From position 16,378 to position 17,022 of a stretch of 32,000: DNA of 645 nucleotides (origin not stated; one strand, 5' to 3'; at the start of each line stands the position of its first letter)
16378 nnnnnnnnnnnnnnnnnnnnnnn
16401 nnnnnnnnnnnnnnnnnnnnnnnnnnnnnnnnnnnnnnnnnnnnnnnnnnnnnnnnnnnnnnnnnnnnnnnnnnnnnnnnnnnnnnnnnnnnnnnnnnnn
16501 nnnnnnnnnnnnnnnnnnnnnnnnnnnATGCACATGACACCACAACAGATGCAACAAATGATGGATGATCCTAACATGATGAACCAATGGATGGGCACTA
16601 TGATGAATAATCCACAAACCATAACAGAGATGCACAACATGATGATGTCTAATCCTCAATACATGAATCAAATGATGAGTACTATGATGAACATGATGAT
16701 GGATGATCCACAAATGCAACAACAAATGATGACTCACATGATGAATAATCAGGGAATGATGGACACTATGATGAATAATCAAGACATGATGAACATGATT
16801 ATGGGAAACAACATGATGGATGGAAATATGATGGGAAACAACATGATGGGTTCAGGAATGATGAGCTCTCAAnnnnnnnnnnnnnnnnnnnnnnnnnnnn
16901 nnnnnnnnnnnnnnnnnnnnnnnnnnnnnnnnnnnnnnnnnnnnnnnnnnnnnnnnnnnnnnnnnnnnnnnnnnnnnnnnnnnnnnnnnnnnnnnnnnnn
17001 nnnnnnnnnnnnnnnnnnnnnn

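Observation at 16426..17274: Membrane-anchored protein with ~38% Met over ~113 residues fused to a cupredoxin-like domain with a C..C-x3-H-x2-M site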

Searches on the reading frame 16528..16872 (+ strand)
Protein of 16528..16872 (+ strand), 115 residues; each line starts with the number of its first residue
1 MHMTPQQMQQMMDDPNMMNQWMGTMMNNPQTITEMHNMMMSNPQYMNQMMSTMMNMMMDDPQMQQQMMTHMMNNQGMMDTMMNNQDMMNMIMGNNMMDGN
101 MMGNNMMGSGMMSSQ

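Call 38: find_homologous_proteins(query=window:16528-16872:+, max_evalue=0.001)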
Query seq(115 aa) (115 aa): 17 proteins with E <= 0.001 among 47 candidates.
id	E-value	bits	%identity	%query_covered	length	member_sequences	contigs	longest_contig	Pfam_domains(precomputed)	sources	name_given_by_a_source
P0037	1.1e-17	82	70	49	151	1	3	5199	-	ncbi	-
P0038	6.0e-16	76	69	67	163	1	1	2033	-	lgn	-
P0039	6.9e-12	63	62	57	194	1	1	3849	-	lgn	-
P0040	3.4e-11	61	62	50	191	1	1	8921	-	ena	-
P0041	5.0e-10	57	60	46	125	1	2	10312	-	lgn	-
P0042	7.4e-10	57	68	17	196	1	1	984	-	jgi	-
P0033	3.8e-8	51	50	70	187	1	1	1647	-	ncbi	ncbi:MAG: hypothetical protein ACE5RM_05400, partial [Candidatus Nitrosomaritimum aestuariumsis]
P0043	1.1e-6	46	48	92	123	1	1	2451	-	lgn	-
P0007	1.6e-6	46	58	50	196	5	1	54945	PF13473.13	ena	-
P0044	3.5e-6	45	74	30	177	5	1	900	PF00127.27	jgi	-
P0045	4.4e-6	45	74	23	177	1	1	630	PF00127.27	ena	-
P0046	2.9e-5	42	44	73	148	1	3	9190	-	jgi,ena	-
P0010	1.6e-4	40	-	-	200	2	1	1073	PF13473.13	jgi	jgi:heme/copper-type cytochrome/quinol oxidase subunit 2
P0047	2.0e-4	39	36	52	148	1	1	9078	-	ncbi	-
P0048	5.1e-4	38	55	25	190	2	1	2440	PF00127.27,PF13473.13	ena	-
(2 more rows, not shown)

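Call 64: find_encoding_contigs(protein=P0041, flank=3000, max_places=2)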
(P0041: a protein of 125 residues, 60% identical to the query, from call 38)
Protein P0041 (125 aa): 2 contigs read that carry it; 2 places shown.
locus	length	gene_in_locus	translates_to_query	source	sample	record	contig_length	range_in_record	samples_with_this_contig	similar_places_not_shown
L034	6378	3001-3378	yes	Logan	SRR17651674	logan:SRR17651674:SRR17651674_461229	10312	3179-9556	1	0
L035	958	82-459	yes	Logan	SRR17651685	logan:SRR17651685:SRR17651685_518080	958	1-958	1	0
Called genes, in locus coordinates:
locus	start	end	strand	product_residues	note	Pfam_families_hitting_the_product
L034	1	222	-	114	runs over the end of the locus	PF12840:HTH_20 (weak)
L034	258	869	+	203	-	PF00127:Copper-bind (weak)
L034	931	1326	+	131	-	PF00571:CBS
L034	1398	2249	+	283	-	PF00056:Ldh_1_N, PF02866:Ldh_1_C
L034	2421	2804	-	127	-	-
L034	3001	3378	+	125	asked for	-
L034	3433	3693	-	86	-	PF00571:CBS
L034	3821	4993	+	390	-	PF00571:CBS (weak)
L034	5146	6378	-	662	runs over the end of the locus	?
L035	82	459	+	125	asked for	-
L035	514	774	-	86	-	PF00571:CBS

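Call 65: find_encoding_contigs(protein=P0040, flank=3000, max_places=2)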
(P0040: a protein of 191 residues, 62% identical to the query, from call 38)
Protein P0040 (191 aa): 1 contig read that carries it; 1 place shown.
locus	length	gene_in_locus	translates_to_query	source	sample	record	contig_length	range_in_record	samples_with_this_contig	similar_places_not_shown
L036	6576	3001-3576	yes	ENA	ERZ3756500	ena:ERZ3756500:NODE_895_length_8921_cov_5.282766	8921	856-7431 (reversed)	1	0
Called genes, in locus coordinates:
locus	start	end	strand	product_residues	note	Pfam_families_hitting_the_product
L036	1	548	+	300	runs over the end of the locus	PF00892:EamA, PF03151:TPT (weak), PF00892:EamA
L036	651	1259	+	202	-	PF02643:DUF192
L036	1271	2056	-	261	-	PF13098:Thioredoxin_2 (weak), PF13462:Thioredoxin_4, PF01323:DSBA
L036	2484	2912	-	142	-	PF01978:TrmB (weak), PF13404:HTH_AsnC-type, PF13412:HTH_24, PF01022:HTH_5 (weak), PF08394:Arc_trans_TRASH, PF24273:TRASH_HVO_1752_C (weak)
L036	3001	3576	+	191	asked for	-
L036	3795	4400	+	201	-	PF01545:Cation_efflux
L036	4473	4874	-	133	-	PF01451:LMWPc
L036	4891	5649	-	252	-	PF01135:PCMT, PF06325:PrmA (weak), PF13489:Methyltransf_23 (weak), PF01209:Ubie_methyltran, PF13649:Methyltransf_25, PF13847:Methyltransf_31, PF08241:Methyltransf_11, PF08242:Methyltransf_12, +2 more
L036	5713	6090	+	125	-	PF01638:HxlR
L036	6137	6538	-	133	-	-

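Call 76: search_solved_structures(query=window:16528-16872:+, max_evalue=10, show_alignments=2)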
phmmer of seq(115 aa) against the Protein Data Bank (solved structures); distinct sequences matched with E-value up to 10: 3.
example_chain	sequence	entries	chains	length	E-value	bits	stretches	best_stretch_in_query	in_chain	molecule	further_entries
7syd_A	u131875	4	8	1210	0.62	13.6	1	11-73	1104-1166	Epidermal growth factor receptor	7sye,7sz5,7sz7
7sz0_A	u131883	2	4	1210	0.62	13.6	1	11-73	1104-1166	Epidermal growth factor receptor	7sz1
7tbl_k1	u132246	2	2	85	0.86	13.1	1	7-56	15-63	NUP62 CCS1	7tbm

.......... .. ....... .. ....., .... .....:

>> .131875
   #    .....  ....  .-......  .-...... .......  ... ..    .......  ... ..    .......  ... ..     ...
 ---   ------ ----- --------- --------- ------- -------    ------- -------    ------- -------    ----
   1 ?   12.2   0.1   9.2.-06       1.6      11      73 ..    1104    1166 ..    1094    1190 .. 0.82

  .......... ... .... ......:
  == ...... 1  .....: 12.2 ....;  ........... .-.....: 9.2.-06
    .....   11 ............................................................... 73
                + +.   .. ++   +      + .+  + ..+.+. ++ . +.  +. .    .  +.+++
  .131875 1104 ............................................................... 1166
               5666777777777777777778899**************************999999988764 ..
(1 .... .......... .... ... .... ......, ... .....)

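Call 77: search_protein_families(library=pfam, proteins=[L036:2992-3573:+, L036:2484-2909:-], max_evalue=0.1)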
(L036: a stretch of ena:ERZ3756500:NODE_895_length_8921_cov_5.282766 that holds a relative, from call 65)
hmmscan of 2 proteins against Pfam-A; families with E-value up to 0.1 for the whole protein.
L036:2992-3573:+ (194 aa): 1 family
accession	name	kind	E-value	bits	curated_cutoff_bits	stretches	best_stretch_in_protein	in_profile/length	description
PF13623.11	SurA_N_2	-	0.0025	18.1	28.5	1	9-98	10-98/145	SurA-like N-terminal domain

L036:2484-2909:- (141 aa): 20 families
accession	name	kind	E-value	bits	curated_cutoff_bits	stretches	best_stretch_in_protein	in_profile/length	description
PF13404.12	HTH_AsnC-type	-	1.7e-14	53.8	27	1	4-44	1-41/42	AsnC-type helix-turn-helix domain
PF13412.12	HTH_24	-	1.6e-13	50.4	21.9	1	4-50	1-47/48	Winged helix-turn-helix DNA-binding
PF08394.17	Arc_trans_TRASH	-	4.9e-09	36.6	27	1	88-126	2-40/43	Archaeal TRASH domain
PF01022.26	HTH_5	-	2.5e-06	27.7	22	1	10-51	6-46/47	Bacterial regulatory protein, arsR family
PF24273.1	TRASH_HVO_1752_C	-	4.8e-06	27.1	27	1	87-126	2-41/47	HVO_1752, C-terminal TRASH domain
PF01978.25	TrmB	-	8.5e-06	26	25.6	1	2-51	4-53/68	Sugar-specific transcriptional regulator TrmB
PF01325.25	Fe_dep_repress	-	0.0002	22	26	1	24-51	26-53/60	Iron dependent repressor, N-terminal DNA binding domain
PF12802.13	MarR_2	-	0.002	18.7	27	1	10-50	9-50/61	MarR family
PF13542.12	HTH_Tnp_ISL3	-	0.0036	17.2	27.4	1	19-45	27-51/51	Helix-turn-helix domain of transposase family ISL3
PF12156.14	ATPase-cat_bd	-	0.0042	18.2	27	1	88-121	1-35/86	Putative metal-binding domain of cation transport ATPase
PF13730.12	HTH_36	-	0.0045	17.2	25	1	10-50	12-55/55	Helix-turn-helix domain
PF09339.16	HTH_IclR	-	0.0056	16.9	22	1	10-50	7-48/52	IclR helix-turn-helix domain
PF21227.3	Myb_DNA-binding_7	-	0.01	16.2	27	1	8-46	6-47/49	Myb-like DNA-binding domain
PF09862.15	DUF2089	-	0.013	15.6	33.4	1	22-45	18-41/47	Domain of unknown function (DUF2089)-HTH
PF08221.17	HTH_9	-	0.02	15.5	23.4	1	6-39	13-46/62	RNA polymerase III subunit RPC82 helix-turn-helix domain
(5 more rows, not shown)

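Call 81: list_cluster_members(proteins=[P0037, P0047, P0019, P0024, P0033, P0046])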
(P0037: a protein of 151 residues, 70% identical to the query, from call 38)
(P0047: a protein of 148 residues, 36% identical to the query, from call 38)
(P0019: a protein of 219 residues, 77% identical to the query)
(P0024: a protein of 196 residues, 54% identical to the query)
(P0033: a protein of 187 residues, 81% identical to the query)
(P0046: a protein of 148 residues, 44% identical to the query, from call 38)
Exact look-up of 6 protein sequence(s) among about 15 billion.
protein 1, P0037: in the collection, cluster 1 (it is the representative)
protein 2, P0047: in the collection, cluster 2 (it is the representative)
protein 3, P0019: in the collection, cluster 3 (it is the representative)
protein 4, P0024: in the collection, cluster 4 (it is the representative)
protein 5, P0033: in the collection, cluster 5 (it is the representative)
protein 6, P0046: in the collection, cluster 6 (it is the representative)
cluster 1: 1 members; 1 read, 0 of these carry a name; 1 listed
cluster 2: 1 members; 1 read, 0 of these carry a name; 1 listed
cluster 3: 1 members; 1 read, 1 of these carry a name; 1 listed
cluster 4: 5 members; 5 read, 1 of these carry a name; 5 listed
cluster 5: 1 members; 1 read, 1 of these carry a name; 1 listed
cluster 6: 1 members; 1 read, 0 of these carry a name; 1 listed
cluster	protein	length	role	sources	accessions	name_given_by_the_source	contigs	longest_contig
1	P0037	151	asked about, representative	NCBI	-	-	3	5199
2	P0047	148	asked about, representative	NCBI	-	-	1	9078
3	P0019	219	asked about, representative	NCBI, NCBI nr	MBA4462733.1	MAG: hypothetical protein H2B01_00925, partial [Nitrosopumilaceae archaeon] | hypothetical protein [Nitrosopumilaceae archaeon]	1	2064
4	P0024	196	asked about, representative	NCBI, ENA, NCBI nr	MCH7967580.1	MAG: cupredoxin domain-containing protein [Thaumarchaeota archaeon] | cupredoxin domain-containing protein [Nitrososphaerota archaeon]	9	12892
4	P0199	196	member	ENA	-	-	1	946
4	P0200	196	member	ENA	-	-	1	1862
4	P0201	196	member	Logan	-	-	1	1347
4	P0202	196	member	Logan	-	-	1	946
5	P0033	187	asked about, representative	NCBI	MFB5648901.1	MAG: hypothetical protein ACE5RM_05400, partial [Candidatus Nitrosomaritimum ...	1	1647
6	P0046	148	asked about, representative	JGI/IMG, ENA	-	-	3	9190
